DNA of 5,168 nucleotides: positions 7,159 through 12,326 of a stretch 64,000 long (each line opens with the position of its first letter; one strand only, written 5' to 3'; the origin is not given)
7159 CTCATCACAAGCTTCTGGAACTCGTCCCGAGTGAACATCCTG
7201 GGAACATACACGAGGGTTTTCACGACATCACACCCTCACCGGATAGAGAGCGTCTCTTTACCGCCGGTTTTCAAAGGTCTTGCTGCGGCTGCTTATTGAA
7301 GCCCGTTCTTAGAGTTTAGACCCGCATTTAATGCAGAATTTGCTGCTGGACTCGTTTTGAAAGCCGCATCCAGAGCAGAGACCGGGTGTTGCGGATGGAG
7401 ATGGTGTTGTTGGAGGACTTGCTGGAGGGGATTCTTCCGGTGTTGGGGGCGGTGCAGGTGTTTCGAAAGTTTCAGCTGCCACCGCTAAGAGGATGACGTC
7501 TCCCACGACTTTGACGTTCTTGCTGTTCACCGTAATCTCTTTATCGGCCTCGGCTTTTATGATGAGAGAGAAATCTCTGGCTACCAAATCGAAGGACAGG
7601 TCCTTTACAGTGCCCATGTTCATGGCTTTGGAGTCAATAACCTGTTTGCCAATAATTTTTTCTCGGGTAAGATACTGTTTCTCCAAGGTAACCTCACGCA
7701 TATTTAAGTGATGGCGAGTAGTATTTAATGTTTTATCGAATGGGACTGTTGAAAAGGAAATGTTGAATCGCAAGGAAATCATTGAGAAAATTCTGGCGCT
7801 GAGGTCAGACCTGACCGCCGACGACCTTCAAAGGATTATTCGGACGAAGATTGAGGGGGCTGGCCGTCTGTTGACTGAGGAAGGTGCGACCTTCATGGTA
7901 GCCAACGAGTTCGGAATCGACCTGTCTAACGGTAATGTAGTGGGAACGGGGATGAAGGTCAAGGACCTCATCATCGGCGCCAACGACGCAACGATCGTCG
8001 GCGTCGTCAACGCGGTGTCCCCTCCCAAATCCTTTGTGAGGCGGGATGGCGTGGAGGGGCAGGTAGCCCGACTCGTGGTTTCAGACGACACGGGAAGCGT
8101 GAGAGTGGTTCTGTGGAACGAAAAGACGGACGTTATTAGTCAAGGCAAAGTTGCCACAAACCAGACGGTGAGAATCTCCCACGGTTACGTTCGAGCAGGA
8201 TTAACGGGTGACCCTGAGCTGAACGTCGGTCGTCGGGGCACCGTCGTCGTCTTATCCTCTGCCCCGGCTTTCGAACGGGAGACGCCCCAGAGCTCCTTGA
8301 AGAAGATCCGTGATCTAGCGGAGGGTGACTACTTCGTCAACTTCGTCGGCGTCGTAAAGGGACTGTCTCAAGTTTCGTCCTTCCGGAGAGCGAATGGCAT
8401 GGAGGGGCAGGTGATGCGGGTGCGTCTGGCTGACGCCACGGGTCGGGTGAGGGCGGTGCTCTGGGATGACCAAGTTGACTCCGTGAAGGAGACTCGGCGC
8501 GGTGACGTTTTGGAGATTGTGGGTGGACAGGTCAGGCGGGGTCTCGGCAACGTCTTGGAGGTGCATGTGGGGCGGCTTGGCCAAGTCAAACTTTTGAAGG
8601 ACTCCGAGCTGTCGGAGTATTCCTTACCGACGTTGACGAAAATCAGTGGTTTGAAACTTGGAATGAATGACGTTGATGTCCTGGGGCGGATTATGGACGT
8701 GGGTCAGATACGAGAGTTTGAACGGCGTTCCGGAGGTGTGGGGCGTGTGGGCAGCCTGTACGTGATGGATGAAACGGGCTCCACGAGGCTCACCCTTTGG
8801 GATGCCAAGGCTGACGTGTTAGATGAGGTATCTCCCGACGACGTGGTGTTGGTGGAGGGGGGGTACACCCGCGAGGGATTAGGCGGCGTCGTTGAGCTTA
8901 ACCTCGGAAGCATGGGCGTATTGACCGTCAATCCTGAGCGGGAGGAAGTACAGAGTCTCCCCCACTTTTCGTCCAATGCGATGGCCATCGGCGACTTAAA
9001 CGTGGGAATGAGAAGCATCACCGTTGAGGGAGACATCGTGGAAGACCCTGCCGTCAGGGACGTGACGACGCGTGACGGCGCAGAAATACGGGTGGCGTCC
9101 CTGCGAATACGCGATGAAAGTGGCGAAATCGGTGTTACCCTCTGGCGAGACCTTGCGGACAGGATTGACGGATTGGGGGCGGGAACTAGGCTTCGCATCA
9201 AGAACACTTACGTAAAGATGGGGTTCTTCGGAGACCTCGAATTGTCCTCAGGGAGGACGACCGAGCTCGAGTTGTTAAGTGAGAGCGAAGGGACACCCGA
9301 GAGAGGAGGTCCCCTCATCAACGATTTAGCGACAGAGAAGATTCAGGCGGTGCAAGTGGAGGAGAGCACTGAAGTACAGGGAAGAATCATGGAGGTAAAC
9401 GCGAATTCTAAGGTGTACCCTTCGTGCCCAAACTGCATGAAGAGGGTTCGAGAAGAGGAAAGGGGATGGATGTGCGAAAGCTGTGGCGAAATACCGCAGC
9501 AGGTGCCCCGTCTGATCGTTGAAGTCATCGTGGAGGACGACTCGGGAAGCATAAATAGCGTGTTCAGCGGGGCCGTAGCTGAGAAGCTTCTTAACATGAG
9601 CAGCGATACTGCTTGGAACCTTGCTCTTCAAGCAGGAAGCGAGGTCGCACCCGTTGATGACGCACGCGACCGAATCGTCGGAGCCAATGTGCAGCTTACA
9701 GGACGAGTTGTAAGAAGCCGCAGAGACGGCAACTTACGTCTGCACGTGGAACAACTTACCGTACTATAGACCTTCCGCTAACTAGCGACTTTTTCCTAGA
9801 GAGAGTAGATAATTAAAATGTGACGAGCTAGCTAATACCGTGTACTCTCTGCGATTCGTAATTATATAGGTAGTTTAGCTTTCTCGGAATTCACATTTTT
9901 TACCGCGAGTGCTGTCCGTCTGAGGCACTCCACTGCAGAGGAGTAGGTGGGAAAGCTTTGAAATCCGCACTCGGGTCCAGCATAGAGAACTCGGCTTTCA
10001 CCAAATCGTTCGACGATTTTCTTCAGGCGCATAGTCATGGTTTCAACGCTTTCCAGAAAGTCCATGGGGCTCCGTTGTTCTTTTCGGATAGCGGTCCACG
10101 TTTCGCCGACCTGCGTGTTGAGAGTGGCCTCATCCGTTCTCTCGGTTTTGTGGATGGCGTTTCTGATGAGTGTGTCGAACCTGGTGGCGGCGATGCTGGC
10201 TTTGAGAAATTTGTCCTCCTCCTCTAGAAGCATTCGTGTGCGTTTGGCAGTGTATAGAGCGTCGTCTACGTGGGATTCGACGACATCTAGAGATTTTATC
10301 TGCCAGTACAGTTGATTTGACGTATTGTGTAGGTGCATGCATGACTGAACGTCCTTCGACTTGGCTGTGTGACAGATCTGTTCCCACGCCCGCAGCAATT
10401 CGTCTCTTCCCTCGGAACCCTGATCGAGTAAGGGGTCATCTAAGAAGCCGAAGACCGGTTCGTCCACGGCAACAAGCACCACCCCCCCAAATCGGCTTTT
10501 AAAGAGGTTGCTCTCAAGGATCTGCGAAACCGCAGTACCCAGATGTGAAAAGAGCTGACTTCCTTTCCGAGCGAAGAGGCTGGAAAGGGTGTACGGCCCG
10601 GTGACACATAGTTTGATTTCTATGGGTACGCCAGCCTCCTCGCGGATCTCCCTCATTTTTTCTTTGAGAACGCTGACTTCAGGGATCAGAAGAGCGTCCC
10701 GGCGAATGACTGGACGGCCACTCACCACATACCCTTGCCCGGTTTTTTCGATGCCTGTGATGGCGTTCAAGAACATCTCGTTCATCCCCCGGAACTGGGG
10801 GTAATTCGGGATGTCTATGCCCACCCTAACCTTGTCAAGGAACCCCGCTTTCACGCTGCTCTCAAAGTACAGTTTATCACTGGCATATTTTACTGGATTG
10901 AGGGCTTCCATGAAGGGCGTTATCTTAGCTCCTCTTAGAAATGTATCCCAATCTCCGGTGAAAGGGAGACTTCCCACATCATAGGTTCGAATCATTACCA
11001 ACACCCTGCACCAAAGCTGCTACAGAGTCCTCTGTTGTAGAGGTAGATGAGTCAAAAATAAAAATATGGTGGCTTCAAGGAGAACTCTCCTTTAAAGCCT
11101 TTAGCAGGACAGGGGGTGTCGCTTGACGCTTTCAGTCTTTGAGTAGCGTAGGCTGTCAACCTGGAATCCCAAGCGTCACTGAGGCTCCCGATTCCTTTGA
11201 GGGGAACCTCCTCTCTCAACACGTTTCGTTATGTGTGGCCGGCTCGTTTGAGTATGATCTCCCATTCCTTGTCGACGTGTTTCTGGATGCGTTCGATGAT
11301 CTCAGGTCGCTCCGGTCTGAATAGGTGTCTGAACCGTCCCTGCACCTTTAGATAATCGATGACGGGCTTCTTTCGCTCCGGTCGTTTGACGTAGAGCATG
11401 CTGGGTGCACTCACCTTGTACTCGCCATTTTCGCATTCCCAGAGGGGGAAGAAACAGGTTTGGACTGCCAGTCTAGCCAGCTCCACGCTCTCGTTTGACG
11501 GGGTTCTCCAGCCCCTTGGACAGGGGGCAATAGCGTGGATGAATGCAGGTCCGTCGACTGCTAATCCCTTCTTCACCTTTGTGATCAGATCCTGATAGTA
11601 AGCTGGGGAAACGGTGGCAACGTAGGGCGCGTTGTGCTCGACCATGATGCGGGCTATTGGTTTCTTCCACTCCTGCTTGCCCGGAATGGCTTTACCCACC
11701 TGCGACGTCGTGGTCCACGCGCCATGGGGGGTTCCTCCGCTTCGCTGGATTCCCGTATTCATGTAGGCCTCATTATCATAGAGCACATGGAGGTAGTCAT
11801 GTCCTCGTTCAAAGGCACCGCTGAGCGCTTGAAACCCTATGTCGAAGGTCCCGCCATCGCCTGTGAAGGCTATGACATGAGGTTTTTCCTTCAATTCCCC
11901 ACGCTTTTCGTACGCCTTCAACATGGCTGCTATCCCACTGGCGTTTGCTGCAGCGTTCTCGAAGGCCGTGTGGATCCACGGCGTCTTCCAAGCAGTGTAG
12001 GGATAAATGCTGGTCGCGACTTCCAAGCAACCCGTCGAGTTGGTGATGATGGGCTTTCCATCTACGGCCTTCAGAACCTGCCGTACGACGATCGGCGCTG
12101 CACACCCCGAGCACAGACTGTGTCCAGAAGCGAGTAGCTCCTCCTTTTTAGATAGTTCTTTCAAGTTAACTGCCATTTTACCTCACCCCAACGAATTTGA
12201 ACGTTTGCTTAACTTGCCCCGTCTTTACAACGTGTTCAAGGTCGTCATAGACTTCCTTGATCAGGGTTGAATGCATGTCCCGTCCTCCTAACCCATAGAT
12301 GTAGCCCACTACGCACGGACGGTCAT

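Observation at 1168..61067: Self-complementary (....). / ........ tracts at 16 intergenic sites, absent from genes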

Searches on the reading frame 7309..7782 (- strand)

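Call 39: search_protein_families(library=pfam, proteins=[window:7309-7782:-], max_evalue=0.01)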
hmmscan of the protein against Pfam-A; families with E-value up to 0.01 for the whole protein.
window:7309-7782:- (157 aa): 4 families
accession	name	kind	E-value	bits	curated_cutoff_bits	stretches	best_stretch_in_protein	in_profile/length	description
PF05239.21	PRC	-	1.3e-05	25.5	21.2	1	41-101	7-73/78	PRC-barrel domain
PF13240.11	Zn_Ribbon_1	-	1.8e-05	24.8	25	1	136-157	2-23/23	zinc-ribbon domain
PF00641.23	Zn_ribbon_RanBP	-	0.00087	19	27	1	136-155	7-26/30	Zn-finger in Ran binding protein and others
PF12773.13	DZR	-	0.0014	19.2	27.3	1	136-157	1-22/45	Double zinc ribbon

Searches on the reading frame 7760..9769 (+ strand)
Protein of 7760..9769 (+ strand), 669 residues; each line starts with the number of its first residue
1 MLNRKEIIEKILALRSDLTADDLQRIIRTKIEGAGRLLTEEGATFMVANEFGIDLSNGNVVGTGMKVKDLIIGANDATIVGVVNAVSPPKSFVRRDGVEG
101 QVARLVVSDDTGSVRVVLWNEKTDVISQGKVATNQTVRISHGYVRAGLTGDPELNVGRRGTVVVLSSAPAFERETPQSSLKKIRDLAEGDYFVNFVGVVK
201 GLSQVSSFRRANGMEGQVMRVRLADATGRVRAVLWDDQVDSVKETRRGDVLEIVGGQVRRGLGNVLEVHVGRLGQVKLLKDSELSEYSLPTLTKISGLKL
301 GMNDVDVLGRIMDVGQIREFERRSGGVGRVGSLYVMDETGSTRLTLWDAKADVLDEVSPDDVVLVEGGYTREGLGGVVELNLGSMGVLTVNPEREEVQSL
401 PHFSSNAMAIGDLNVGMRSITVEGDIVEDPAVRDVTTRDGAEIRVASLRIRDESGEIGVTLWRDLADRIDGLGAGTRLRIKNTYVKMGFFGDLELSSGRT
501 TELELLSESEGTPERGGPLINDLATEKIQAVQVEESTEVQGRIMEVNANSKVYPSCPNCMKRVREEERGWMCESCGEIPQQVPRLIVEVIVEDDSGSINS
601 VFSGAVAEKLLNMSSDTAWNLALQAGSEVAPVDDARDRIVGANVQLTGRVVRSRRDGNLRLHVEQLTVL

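Call 7: search_protein_families(library=pfam, proteins=[window:7760-9769:+])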
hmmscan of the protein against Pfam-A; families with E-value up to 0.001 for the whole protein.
window:7760-9769:+ (669 aa): 6 families
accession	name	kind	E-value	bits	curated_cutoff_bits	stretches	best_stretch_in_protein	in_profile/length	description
PF01336.31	tRNA_anti-codon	-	1e-24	86.7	27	3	78-156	2-69/75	OB-fold nucleic acid binding domain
PF17244.8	CDC24_OB3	-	3.5e-19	69.9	25.4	0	299-367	3-72/216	Cell division control protein 24, OB domain 3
PF16900.11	REPA_OB_2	-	1.3e-16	60.8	27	0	304-368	12-77/98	Replication protein A OB domain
PF08646.16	Rep_fac-A_C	-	2e-13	50.8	28.5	1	538-621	3-90/146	Replication factor-A C terminal domain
PF21473.3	Ssb-like_OB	-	2.2e-09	37.8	24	0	79-145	19-86/97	Single-stranded DNA binding protein Ssb-like, OB fold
PF21669.3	SHLD2_OB1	-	7.4e-05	22.9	26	0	306-366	22-87/138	Shieldin complex subunit 2, first OB fold domain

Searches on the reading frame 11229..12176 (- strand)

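Call 39: search_protein_families(library=pfam, proteins=[window:11229-12176:-], max_evalue=0.01)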
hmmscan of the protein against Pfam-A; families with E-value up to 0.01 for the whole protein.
window:11229-12176:- (315 aa): 1 family
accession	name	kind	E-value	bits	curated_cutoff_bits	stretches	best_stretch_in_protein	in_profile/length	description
PF02775.26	TPP_enzyme_C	-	1.4e-20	74.1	21.9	1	48-214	2-150/151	Thiamine pyrophosphate enzyme, C-terminal TPP binding domain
